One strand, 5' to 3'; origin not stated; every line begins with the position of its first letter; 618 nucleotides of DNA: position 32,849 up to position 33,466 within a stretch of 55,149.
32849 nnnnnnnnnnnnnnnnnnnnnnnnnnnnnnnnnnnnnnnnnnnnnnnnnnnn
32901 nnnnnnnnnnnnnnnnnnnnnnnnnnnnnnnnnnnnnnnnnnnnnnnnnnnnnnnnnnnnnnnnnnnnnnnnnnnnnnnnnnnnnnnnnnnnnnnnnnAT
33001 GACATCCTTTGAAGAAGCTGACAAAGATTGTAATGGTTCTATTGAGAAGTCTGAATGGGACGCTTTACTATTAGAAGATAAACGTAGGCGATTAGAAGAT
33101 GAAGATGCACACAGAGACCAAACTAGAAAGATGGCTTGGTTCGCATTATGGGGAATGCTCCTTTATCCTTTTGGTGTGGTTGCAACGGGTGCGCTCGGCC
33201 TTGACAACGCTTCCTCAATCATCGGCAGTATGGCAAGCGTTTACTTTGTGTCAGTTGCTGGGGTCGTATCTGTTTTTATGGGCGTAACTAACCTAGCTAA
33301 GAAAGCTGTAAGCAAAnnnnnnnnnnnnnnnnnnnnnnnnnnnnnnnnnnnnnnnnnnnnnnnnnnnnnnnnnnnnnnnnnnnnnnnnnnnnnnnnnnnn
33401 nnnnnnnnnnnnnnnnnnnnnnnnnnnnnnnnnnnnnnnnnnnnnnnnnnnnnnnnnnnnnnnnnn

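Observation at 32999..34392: Lysis cassette headed by a two-TM protein carrying an exact EF-hand calcium-binding loop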

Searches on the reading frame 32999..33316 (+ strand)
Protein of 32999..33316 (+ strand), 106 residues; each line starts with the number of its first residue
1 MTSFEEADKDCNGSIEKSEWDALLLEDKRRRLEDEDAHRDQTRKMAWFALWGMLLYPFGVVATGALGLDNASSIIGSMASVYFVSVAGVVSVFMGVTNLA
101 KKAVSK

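Call 3: search_protein_families(library=pfam, proteins=[window:32999-33316:+], max_evalue=1)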
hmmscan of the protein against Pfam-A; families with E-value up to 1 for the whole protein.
window:32999-33316:+ (106 aa): 7 families
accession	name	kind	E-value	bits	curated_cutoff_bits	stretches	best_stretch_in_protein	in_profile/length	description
PF00036.39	EF-hand_1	-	0.0039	17.1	25.4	1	4-24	6-26/29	EF hand domain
PF13499.12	EF-hand_7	-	0.014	16.2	30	1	2-25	6-29/67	EF-hand domain pair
PF13202.12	EF-hand_5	-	0.017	15.1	25.9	1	4-23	5-24/25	EF hand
PF20492.3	ERM_helical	-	0.03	14.8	40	1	1-45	15-59/120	Ezrin/radixin/moesin, alpha-helical domain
PF13405.12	EF-hand_6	-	0.038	14.2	25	1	4-24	6-26/30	EF-hand domain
PF11188.13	DUF2975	-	0.1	12.9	27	1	43-94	60-112/130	Protein of unknown function (DUF2975)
PF11239.13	DUF3040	-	0.42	11.3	24.7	0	35-96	34-82/84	Protein of unknown function (DUF3040)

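Call 4: search_protein_families(library=phrogs, proteins=[window:32999-33316:+], max_evalue=0.1)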
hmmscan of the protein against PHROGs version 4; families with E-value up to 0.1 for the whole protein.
window:32999-33316:+ (106 aa): 2 families
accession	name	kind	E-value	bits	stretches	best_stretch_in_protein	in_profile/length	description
phrog_1544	-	unknown function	0.023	15.4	1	33-93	109-177/200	-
phrog_22150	-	unknown function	0.093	14.1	0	48-104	22-76/78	-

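Call 6: search_dna_similar(query=window:32999-33316:+, collection=phages, mode=protein, max_evalue=10, max_rows=40)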
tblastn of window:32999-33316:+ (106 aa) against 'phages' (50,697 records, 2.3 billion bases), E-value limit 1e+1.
Records with a match: 10; places in all: 10; records where one place covers at least 80% of the query: 0.
Best place of each record, by identity: <60% 10.
By first word of the organism name: Methylophilales 4; Roseobacter 4; Pelagibacter 2.
By host as written in the record: Methylophilales_sp._H5P1 4; Candidatus Pelagibacter ubique HTCC1062 2; Rhodobacteraceae bacterium FZCC0042 1; Rhodobacteraceae bacterium FZCC0040 1; Roseobacter sp. (CHUG lineage) 1; Roseobacter sp. FZCC1911 1.
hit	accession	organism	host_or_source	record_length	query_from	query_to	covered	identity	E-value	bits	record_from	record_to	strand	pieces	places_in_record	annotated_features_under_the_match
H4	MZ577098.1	Methylophilales phage Melnitz-3 EXVC039M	Methylophilales_sp._H5P1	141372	1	78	74%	46.2%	8e-8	54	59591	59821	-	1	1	hypothetical protein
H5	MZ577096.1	Methylophilales phage Melnitz-2 EXVC040M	Methylophilales_sp._H5P1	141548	1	78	74%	46.2%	8e-8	54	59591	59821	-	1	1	hypothetical protein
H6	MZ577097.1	Methylophilales phage Melnitz EXVC044M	Methylophilales_sp._H5P1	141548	1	78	74%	46.2%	8e-8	54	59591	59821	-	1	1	hypothetical protein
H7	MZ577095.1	Methylophilales phage Melnitz-1 EXVC043M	Methylophilales_sp._H5P1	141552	1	78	74%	46.2%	8e-8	54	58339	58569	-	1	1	hypothetical protein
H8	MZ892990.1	Roseobacter phage CRP-345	Rhodobacteraceae bacterium FZCC0042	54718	5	75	67%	35.2%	5e-3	40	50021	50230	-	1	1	hypothetical protein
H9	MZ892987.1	Roseobacter phage CRP-207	Rhodobacteraceae bacterium FZCC0040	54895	39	78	38%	57.5%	7e-8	54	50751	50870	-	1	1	hypothetical protein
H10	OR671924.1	Roseobacter phage CRP-810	Roseobacter sp. (CHUG lineage)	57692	37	78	40%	47.6%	3e-4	44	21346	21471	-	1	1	hypothetical protein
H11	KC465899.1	Pelagibacter phage HTVC008M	Candidatus Pelagibacter ubique HTCC1062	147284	37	78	40%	45.2%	7e-6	48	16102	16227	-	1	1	hypothetical protein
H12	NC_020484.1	Pelagibacter phage HTVC008M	Candidatus Pelagibacter ubique HTCC1062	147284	37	78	40%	45.2%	7e-6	48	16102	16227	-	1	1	hypothetical protein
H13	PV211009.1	Roseobacter phage CRP-701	Roseobacter sp. FZCC1911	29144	37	78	40%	45.2%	3e-3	41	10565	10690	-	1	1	hypothetical protein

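Call 7: get_annotated_region(hit=H8, flank=4000)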
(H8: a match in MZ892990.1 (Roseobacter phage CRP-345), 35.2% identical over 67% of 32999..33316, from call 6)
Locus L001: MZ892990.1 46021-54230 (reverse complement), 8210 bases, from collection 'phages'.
description: Roseobacter phage CRP-345, complete genome.
organism: Roseobacter phage CRP-345 (NCBI taxid 2873407)
taxonomy: Viruses; Duplodnaviria; Heunggongvirae; Uroviricota; Caudoviricetes
host: Rhodobacteraceae bacterium FZCC0042; source: seawater; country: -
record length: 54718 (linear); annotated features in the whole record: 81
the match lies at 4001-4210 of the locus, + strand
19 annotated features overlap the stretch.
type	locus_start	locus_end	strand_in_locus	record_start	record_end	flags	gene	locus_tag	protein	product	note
CDS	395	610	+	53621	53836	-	-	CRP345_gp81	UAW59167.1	hypothetical protein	-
CDS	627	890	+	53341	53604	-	-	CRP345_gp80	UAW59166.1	hypothetical protein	-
CDS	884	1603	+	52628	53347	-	-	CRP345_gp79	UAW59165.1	hypothetical protein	-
CDS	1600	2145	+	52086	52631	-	-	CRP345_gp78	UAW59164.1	hypothetical protein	-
CDS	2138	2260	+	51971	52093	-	-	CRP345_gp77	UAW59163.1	hypothetical protein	-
CDS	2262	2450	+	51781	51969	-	-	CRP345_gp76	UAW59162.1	hypothetical protein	-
CDS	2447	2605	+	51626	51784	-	-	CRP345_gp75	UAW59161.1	hypothetical protein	-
CDS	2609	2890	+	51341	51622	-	-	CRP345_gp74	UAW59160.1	hypothetical protein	-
CDS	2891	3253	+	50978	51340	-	-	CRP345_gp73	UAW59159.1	hypothetical protein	-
CDS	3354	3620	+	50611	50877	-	-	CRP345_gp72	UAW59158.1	hypothetical protein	-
CDS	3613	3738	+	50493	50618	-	-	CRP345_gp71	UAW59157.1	hypothetical protein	-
CDS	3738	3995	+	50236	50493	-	-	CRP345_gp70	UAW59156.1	hypothetical protein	-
CDS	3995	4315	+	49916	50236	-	-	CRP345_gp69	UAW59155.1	hypothetical protein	-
CDS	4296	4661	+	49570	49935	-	-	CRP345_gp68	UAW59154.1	spanin2 family protein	-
CDS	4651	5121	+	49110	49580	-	-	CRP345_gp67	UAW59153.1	putative endolysin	-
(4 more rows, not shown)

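Call 8: get_annotated_region(hit=H4, flank=4000)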
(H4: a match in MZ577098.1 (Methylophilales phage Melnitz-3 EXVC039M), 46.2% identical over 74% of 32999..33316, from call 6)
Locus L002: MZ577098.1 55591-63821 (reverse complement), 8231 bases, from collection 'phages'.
description: Methylophilales phage Melnitz-3 EXVC039M, complete genome.
organism: Methylophilales phage Melnitz-3 EXVC039M (NCBI taxid 2832341)
taxonomy: Viruses; Duplodnaviria; Heunggongvirae; Uroviricota; Caudoviricetes; Kyanoviridae
host: Methylophilales_sp._H5P1; source: -; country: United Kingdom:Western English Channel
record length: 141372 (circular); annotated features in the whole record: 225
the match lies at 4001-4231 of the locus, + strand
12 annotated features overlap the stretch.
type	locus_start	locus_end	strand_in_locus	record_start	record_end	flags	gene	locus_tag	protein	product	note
CDS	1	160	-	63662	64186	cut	-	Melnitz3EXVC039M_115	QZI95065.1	baseplate wedge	baseplate wedge 53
CDS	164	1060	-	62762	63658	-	-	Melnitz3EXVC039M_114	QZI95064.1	tail-tube assembly protein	-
CDS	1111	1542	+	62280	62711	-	-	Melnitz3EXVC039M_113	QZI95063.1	head completion protein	-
CDS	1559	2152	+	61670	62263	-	-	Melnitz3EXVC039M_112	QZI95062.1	hypothetical protein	-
CDS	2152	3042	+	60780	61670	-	-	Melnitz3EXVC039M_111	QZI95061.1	hypothetical protein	-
CDS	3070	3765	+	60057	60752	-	-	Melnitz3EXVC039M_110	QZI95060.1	baseplate-like protein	T4 baseplate-like protein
CDS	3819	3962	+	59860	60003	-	-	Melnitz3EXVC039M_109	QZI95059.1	baseplate hub assembly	-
CDS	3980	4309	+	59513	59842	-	-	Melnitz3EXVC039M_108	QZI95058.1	hypothetical protein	-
CDS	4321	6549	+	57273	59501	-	-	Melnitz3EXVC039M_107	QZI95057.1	hypothetical protein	-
CDS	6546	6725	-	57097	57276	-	-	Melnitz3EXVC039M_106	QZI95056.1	hypothetical protein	-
CDS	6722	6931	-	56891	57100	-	-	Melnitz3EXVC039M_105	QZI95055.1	hypothetical protein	-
CDS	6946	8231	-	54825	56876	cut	-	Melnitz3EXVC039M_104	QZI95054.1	adenylate/guanylate cyclase catalytic domain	-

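Call 9: get_annotated_region(hit=H9, flank=4000)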
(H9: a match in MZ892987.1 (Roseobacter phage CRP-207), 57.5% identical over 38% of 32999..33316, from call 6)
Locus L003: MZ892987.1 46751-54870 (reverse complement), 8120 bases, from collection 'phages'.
description: Roseobacter phage CRP-207, complete genome.
organism: Roseobacter phage CRP-207 (NCBI taxid 2873404)
taxonomy: Viruses; Duplodnaviria; Heunggongvirae; Uroviricota; Caudoviricetes
host: Rhodobacteraceae bacterium FZCC0040; source: seawater; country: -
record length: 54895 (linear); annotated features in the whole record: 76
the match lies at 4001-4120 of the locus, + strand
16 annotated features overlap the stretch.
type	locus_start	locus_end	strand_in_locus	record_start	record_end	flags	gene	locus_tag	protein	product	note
CDS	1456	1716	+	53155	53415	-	-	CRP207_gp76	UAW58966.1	hypothetical protein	-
CDS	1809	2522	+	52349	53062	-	-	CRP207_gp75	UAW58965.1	hypothetical protein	-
CDS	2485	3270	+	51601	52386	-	-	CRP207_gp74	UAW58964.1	hypothetical protein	-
CDS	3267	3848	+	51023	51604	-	-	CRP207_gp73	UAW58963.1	putative lysozyme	-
CDS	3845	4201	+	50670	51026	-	-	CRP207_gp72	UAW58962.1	hypothetical protein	-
CDS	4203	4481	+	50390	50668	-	-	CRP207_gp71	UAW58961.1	hypothetical protein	-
CDS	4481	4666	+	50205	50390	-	-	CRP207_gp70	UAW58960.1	hypothetical protein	-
CDS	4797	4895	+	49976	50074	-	-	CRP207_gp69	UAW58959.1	hypothetical protein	-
CDS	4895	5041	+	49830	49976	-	-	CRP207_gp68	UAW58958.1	hypothetical protein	-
CDS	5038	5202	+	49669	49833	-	-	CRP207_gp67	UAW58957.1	hypothetical protein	-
CDS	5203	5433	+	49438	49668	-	-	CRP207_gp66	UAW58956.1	hypothetical protein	-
CDS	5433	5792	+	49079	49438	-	-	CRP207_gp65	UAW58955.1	hypothetical protein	-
CDS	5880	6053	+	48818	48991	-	-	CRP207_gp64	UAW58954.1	hypothetical protein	-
CDS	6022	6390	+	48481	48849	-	-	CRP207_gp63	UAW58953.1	putative terminase small subunit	-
CDS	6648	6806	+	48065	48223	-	-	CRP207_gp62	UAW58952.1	hypothetical protein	-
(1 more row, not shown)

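Call 10: get_annotated_region(hit=H11, flank=3000)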
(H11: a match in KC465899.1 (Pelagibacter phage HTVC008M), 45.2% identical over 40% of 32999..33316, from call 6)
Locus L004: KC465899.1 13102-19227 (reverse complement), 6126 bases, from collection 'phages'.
description: Pelagibacter phage HTVC008M, complete genome.
organism: Pelagibacter phage HTVC008M (NCBI taxid 1283076)
taxonomy: Viruses; Duplodnaviria; Heunggongvirae; Uroviricota; Caudoviricetes; Kyanoviridae
host: Candidatus Pelagibacter ubique HTCC1062; source: -; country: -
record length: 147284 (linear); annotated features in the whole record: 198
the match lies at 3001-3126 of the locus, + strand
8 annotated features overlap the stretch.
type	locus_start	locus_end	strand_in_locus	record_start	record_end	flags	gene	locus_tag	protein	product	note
CDS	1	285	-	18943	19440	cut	-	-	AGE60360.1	head completion protein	-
CDS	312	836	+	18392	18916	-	-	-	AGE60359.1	DNA end protector protein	-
CDS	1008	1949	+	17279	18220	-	-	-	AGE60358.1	putative baseplate tail tube initiator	-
CDS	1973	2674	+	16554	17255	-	-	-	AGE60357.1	baseplate hub subunit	-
CDS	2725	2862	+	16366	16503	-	-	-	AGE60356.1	base plate hub assembly catalyst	-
CDS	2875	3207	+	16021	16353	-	-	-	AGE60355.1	hypothetical protein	-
CDS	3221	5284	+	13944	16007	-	-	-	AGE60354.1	putative tail tape measure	-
CDS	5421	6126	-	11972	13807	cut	-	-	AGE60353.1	adenylate/guanylyl cyclase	-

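Call 17: find_homologous_proteins(query=window:32999-33316:+, max_evalue=0.001)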
Query window:32999-33316:+ (106 aa): 742 proteins with E <= 0.001 among 747 candidates; the best 120 are listed.
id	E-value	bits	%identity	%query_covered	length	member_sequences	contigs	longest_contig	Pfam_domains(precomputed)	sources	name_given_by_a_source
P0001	1.1e-62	226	100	100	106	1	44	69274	-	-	-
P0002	4.2e-62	225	99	100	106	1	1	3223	-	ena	-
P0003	1.1e-59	217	94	100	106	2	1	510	-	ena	-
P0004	2.4e-59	216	93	100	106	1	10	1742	-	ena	-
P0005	4.8e-59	215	95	100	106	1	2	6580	-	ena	-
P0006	1.6e-58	213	93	100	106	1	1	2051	-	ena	-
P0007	1.6e-58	213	92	100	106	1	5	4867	-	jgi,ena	jgi:hypothetical protein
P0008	3.4e-58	212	94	100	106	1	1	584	-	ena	-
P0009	2.2e-56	206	89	100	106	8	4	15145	-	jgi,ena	-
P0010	2.9e-56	206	91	100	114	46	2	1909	-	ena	-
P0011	6.9e-56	205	91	100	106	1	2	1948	-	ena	-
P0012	6.9e-56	205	91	100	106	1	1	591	-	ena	-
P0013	7.1e-56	205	91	100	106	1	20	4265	-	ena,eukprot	eukprot:GHVR01186573.1.p2 GENE.GHVR01186573.1~~GHVR01186573.1.p2 ORF type:complete len:107 (+),score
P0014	9.9e-56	204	91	100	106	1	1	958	-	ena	-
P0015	1.1e-55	204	91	100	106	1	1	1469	-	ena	-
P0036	5.9e-54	198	88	100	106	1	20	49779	PF13202.13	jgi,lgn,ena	-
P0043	8.2e-54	198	88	100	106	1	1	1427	PF13202.13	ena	-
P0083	7.0e-53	195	84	100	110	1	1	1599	PF13202.13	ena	-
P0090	1.1e-52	194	84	100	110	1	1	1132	PF13202.13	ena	-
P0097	1.2e-52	194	86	97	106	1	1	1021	PF13202.13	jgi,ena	-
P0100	1.3e-52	194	84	100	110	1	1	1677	PF13202.13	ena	-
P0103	1.8e-52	194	86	97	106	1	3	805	PF13202.13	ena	-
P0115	2.9e-52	193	83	100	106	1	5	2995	PF13202.13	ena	-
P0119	3.3e-52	193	86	96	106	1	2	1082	PF13202.13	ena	-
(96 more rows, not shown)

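Call 20: find_homologous_proteins(query=A1, max_evalue=0.001)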
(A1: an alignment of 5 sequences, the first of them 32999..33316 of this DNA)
Query A1 (5 sequences) (106 aa, profile of the alignment): 8000 proteins with E <= 0.001 among 8000 candidates; the best 120 are listed.
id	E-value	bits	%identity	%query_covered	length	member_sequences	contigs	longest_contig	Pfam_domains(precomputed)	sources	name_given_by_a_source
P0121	2.6e-51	190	47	96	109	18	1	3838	-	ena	-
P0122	3.8e-51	190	50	95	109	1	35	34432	-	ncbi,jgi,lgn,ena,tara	jgi:hypothetical protein|tara:strand:+ start:107 stop:436 length:330 start_codon:yes stop_codon:yes 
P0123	4.5e-51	189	50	95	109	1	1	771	-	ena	-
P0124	6.4e-51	189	50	95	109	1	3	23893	-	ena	-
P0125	1.0e-50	188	50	95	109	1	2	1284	-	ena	-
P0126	1.4e-50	188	49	95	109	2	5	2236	-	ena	-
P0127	1.7e-50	187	50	91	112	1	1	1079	-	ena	-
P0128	2.9e-50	187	50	95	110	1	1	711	-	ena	-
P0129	3.7e-50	186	48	95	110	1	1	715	-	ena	-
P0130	3.7e-50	186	47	94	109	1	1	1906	-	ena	-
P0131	3.8e-50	186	49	94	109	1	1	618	-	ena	-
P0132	4.0e-50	186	-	-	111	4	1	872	-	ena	-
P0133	4.2e-50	186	51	89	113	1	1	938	-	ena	-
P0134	4.4e-50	186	53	91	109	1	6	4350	-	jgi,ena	-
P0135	4.4e-50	186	49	94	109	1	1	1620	-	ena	-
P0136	5.4e-50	186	53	91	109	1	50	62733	-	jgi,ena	-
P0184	4.2e-49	183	51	97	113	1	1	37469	-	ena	-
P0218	1.4e-48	181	54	93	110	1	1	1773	PF13202.13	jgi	-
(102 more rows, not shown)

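Call 24: find_encoding_contigs(protein=P0136, flank=5000, max_places=3)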
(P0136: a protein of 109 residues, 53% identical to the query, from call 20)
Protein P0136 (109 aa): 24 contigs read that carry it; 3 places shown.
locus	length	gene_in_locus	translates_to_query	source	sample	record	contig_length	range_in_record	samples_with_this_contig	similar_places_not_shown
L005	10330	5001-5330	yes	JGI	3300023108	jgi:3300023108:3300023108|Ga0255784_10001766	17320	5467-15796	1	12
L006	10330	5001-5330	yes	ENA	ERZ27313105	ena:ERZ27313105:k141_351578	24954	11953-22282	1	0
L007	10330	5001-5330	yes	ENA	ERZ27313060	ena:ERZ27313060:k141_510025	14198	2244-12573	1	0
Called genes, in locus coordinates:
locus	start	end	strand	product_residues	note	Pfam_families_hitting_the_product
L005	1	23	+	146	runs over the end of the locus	PF00383:dCMP_cyt_deam_1, PF14437:MafB19-deam, PF14439:Bd3614-deam (weak)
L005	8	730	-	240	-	PF02562:PhoH, PF13604:AAA_30, PF13245:AAA_19 (weak)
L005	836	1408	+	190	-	-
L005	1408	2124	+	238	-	-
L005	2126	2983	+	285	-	PF00182:Glyco_hydro_19, PF01471:PG_binding_1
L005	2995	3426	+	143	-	-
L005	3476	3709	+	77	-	PF26831:Phage_T4_Spanin (weak)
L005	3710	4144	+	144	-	PF01592:NifU_N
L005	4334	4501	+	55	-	-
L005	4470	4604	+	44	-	-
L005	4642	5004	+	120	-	-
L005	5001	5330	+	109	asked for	-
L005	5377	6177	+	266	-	PF00226:DnaJ, PF01556:DnaJ_C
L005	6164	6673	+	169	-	PF01327:Pep_deformylase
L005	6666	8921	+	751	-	PF02861:Clp_N, PF00004:AAA, PF17871:AAA_lid_9, PF00158:Sigma54_activat (weak), PF00004:AAA, PF07724:AAA_2, PF07728:AAA_5, PF10431:ClpB_D2-small, +13 more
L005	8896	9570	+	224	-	-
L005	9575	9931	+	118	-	-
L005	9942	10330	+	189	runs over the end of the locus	-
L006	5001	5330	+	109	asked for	-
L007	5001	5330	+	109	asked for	-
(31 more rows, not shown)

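Call 25: find_encoding_contigs(protein=P0184, flank=5000, max_places=2)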
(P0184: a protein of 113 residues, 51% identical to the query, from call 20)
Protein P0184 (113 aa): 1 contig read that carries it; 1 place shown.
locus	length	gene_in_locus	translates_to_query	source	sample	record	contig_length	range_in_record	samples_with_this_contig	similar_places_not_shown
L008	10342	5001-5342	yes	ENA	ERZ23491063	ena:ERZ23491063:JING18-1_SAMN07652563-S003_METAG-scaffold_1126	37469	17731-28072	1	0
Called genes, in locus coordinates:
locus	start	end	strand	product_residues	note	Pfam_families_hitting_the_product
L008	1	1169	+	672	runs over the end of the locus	-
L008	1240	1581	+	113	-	-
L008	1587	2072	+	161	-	-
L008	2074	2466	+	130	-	PF23837:DUF7207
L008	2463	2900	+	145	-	-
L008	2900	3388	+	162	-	-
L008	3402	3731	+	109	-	-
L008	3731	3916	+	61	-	-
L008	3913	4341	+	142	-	PF00565:SNase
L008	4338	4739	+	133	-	-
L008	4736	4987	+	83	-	-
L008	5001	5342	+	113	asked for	-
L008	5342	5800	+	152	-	PF23831:DUF7201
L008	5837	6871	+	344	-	-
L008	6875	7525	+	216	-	PF02511:Thy1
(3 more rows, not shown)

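Call 30: predict_structure(alignment_id=A2)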
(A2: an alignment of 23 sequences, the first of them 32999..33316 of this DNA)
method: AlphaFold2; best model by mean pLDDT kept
length: 106 residues; sequences in the alignment: 23
mean_pLDDT: 62.3   pTM: 0.28
mean pLDDT of the five models: 62.3, 61.7, 59.8, 58.6, 58.1
residues with pLDDT >= 90: 0; 70-90: 26; 50-70: 64; < 50: 16
segments of 3 or more residues with pLDDT < 50: 1-11, 13-15
pLDDT, mean of each block of 10 residues (from residue 1): 43 52 62 61 69 74 69 66 72 62 50
secondary structure, 60 per line:
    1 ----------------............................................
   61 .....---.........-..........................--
elements in order: H17-65 H69-77 H79-104

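Call 35: search_protein_representatives(alignment_id=A2)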
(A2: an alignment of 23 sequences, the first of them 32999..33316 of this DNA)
Query: 23 sequences, 110 profile positions. Proteins with E-value up to 0.001 (for the whole library): 539; up to 1e-10: 245; up to 1e-30: 23. The best 150 are listed.
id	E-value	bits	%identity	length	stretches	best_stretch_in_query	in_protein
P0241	7.5e-54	196.7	-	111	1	2-109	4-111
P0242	1.1e-44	167.3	-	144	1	9-108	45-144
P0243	2.8e-43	162.7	-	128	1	9-109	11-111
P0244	1.0e-40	154.5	-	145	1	9-107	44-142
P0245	1.4e-40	154.0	-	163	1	9-109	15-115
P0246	1.6e-40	153.8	-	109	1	7-109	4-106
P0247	7.9e-40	151.6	-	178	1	8-109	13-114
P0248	1.3e-39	151.0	-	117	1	9-92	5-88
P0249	8.6e-38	145.0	-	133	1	11-100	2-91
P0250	1.9e-37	143.9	-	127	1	3-90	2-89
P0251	7.4e-37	142.0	-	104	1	1-83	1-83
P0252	1.4e-36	141.2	-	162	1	10-110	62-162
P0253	2.4e-35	137.2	-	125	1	27-110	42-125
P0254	4.7e-35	136.2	-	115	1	9-109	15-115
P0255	7.5e-35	135.6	-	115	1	11-109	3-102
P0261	1.3e-32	128.4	-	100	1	22-109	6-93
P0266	2.1e-30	121.3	-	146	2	10-109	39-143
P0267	2.8e-30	120.9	-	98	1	31-109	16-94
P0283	2.8e-27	111.2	-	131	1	23-108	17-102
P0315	3.7e-23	97.9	-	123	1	37-107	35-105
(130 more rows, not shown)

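Call 38: find_related_loci(query=A2, collection=viral_contigs, flank=6000)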
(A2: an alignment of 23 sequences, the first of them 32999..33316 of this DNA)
Query A2 (106 aa) in viral_contigs; peptide patterns used: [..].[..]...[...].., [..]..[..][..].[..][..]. (x = any residue, [..] = any of these).
600 stretches matched a pattern (row limit reached: there are more); 558 encode a relative of the query (tblastn E <= 1e-3); the best 80 are kept; 80 distinct loci.
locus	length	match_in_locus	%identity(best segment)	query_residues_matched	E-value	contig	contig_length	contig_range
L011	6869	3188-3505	85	1-106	2e-58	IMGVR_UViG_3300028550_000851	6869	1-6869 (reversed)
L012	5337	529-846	85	1-106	2e-58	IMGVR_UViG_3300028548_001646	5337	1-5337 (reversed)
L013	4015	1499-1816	85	1-106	2e-58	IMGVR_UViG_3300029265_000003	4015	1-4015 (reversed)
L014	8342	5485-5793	86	1-103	4e-58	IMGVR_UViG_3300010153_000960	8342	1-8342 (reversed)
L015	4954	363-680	84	1-106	4e-57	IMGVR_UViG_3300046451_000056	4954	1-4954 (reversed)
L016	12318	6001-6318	81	1-106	7e-56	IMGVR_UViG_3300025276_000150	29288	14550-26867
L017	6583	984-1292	83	1-103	5e-56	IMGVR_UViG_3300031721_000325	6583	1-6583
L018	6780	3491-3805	81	2-106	3e-55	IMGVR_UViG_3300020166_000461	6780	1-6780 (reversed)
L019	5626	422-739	80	1-106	8e-55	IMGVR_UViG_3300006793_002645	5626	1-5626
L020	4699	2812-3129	79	1-106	2e-54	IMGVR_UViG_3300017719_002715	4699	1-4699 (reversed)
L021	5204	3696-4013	79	1-106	2e-54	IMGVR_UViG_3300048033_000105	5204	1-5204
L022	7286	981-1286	79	1-102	2e-53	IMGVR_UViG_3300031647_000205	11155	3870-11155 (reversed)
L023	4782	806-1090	87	1-95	3e-53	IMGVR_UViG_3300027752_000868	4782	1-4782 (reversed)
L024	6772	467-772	78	1-102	6e-52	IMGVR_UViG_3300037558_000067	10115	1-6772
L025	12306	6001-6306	78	1-102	6e-52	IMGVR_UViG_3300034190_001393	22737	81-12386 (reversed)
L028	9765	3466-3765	65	1-100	7e-42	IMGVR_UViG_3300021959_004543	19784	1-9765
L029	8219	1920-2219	64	1-100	2e-41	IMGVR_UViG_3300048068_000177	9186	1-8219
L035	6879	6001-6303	63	1-101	7e-39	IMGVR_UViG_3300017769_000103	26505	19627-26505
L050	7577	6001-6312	67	1-104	8e-35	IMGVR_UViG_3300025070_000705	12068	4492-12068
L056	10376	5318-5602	57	1-95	6e-34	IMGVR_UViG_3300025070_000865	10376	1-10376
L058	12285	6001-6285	57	1-95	8e-34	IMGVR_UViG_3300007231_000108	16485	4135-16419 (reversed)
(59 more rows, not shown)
